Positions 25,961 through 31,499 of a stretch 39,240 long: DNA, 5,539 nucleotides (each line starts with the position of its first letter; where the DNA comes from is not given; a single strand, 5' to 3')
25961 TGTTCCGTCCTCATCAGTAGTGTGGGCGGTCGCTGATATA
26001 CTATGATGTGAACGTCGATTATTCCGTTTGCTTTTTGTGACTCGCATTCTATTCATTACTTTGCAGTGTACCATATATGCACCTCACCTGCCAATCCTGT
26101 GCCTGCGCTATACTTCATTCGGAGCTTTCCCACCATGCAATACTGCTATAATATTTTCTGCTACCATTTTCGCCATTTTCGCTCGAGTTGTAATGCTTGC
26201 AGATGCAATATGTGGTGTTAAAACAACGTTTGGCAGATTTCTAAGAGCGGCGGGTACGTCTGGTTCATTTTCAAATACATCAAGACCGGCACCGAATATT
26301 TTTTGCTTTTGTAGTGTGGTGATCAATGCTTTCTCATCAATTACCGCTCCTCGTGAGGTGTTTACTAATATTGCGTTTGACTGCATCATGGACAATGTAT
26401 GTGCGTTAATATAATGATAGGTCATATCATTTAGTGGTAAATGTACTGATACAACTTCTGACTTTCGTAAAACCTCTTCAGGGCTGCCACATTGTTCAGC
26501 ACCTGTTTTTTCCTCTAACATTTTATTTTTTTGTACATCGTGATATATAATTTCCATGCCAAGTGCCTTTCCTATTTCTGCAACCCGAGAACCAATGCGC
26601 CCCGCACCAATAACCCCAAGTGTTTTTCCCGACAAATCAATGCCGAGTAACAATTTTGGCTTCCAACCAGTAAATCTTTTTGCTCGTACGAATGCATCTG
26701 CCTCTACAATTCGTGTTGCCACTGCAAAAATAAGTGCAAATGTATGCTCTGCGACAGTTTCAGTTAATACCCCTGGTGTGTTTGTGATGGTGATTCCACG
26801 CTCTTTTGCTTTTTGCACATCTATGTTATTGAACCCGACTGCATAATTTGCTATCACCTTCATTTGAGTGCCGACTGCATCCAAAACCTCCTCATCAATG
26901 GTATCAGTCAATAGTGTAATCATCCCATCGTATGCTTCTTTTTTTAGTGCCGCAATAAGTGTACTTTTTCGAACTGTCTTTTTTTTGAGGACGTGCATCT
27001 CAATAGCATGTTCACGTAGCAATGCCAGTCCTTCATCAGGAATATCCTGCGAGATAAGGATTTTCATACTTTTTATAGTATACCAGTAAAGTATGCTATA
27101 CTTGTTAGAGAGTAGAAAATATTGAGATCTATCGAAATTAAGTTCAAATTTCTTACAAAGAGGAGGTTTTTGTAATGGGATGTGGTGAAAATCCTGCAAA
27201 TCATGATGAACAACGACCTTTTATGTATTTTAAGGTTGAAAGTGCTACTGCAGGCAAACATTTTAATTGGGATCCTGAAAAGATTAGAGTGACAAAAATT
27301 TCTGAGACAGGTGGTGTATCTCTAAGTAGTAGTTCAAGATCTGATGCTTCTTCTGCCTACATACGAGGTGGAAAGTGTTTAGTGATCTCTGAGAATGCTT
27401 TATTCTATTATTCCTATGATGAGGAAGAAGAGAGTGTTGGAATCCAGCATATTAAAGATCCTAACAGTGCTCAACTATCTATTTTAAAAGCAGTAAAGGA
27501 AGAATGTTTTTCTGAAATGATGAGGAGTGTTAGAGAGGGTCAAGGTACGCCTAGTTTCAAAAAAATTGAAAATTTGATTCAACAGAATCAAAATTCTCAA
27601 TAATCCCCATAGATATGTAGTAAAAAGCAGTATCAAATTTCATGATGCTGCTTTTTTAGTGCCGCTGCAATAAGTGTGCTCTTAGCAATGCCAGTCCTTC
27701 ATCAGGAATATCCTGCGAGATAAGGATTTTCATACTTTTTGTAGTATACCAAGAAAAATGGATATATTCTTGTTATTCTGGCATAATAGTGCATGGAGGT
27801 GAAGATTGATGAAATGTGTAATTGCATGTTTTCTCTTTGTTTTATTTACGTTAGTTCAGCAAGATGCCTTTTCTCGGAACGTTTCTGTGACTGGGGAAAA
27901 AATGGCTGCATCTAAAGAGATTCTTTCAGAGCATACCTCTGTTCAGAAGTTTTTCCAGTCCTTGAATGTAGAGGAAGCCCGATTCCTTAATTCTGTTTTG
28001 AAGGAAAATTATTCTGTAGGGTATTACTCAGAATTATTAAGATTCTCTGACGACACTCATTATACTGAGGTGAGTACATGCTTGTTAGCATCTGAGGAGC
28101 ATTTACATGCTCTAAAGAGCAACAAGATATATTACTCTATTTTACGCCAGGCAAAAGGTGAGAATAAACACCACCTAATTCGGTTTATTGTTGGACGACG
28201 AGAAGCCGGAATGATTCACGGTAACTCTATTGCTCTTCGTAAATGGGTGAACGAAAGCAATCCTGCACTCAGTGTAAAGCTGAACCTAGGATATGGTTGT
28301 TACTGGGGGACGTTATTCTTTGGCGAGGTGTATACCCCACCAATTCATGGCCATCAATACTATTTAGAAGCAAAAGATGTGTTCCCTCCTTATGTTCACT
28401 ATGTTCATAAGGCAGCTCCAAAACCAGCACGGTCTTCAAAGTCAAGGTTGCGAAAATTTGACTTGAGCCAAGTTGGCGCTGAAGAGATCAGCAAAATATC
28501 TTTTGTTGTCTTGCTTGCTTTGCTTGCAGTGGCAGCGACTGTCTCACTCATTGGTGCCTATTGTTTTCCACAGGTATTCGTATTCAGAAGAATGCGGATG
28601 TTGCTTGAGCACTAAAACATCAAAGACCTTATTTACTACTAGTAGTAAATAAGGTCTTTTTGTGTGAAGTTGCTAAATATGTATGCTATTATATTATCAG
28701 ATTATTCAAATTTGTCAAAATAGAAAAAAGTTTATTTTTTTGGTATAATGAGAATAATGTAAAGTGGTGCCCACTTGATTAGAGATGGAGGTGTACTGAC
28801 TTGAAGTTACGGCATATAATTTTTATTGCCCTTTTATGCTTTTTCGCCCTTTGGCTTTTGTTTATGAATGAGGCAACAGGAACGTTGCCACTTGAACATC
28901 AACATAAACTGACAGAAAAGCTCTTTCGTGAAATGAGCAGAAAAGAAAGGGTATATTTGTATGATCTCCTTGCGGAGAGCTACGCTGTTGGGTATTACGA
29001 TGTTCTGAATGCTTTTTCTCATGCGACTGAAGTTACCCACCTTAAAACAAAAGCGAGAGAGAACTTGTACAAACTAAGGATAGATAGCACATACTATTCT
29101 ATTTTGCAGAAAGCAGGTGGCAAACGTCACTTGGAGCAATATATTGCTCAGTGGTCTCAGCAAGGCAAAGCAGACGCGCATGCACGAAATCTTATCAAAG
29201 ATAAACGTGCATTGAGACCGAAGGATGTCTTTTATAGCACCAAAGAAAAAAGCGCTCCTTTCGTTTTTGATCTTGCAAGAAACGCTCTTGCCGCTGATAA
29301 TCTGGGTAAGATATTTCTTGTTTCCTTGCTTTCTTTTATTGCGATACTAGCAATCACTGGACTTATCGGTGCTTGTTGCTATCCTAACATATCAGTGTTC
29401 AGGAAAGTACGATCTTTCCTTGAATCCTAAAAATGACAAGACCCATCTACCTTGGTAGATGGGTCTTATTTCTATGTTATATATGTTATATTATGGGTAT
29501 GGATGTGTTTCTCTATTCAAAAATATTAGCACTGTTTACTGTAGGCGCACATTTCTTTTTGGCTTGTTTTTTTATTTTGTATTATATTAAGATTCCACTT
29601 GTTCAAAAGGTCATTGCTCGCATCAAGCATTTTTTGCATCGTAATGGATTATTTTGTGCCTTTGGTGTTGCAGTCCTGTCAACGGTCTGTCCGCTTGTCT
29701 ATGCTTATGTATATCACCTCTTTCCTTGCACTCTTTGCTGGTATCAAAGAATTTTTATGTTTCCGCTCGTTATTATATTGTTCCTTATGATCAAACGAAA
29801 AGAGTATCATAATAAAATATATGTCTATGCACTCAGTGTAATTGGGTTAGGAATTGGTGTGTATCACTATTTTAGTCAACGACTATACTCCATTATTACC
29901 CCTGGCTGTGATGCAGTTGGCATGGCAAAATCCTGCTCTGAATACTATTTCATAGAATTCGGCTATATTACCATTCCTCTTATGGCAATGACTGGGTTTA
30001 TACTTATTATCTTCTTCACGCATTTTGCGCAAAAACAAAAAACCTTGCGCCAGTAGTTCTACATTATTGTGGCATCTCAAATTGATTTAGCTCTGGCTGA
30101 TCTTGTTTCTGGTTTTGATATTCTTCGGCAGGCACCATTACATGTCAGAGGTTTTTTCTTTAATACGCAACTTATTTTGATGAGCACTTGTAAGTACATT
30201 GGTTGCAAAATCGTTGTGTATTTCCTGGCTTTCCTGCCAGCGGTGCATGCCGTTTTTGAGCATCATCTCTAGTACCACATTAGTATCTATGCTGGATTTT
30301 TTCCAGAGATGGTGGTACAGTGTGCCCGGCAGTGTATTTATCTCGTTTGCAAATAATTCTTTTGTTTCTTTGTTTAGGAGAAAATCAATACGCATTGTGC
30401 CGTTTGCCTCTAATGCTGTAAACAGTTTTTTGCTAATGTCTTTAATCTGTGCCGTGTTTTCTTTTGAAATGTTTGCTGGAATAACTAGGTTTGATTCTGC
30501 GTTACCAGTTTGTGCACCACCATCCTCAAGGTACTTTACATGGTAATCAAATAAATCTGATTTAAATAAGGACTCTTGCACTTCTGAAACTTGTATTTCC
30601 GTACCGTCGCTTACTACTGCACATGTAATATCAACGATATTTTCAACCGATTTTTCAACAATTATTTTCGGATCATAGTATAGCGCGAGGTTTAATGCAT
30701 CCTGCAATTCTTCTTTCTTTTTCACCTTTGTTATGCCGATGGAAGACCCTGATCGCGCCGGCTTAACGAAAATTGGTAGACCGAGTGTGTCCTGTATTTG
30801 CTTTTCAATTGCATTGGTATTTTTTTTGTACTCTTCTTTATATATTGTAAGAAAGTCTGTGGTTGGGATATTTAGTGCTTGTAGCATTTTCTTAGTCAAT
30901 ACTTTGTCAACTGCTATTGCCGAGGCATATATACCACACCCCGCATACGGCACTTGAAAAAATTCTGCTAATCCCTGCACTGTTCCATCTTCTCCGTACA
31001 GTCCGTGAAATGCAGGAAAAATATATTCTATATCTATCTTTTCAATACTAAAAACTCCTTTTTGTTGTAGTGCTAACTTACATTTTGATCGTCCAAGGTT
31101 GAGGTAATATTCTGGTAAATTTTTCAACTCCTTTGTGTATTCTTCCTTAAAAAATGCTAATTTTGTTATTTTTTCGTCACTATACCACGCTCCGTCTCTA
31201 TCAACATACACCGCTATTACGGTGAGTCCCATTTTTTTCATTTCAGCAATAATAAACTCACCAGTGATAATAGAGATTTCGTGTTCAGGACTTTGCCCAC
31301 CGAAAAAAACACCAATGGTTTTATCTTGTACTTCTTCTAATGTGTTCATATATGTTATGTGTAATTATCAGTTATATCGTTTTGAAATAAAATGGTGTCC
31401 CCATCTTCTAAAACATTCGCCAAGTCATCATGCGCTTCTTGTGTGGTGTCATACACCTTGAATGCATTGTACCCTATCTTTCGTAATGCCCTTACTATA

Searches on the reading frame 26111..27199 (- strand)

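Call 100: search_protein_families(library=pfam, proteins=[window:26111-27199:-], max_evalue=0.0001)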
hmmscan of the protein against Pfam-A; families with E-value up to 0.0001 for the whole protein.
window:26111-27199:- (363 aa): 3 families
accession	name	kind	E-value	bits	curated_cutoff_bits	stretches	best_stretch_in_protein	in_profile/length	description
PF02826.25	2-Hacid_dh_C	-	1.7e-59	200.6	25.1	1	154-332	1-178/178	D-isomer specific 2-hydroxyacid dehydrogenase, NAD binding domain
PF00389.36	2-Hacid_dh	-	2.5e-31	108.6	24.6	1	47-363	1-133/134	D-isomer specific 2-hydroxyacid dehydrogenase, catalytic domain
PF03446.21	NAD_binding_2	-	7.5e-06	26.5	21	1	194-301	2-112/161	NAD binding domain of 6-phosphogluconate dehydrogenase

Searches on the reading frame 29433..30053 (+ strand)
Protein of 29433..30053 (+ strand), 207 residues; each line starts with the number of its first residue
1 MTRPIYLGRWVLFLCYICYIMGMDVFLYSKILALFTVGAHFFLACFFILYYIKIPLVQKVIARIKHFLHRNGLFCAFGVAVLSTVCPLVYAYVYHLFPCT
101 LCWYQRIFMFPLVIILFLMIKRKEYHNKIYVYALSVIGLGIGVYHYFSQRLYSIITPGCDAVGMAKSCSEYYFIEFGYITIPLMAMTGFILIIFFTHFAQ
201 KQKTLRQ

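Call 100: search_protein_families(library=pfam, proteins=[window:29433-30053:+], max_evalue=0.0001)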
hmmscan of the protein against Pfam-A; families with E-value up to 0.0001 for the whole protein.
window:29433-30053:+ (207 aa): 1 family
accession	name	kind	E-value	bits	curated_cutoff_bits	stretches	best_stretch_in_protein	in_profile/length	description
PF02600.21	DsbB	-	1.9e-10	41.8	22.1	1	72-194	4-143/148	Disulfide bond formation protein DsbB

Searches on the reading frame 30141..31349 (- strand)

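Call 100: search_protein_families(library=pfam, proteins=[window:30141-31349:-], max_evalue=0.0001)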
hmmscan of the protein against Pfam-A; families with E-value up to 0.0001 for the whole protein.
window:30141-31349:- (403 aa): 4 families
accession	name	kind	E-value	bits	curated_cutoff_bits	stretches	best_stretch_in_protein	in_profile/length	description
PF07478.18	Dala_Dala_lig_C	-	1.5e-51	175.2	24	1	156-360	2-199/204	D-ala D-ala ligase C-terminus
PF01820.27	Dala_Dala_lig_N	-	7.5e-28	97.9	34.6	1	12-138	2-121/121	D-ala D-ala ligase N-terminus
PF02222.28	ATP-grasp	-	2.9e-11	43.8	27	1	155-338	2-160/179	ATP-grasp domain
PF02786.22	CPSase_L_D2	-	7.6e-09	35.8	19.8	1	148-339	1-178/211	Carbamoyl-phosphate synthase L chain, ATP binding domain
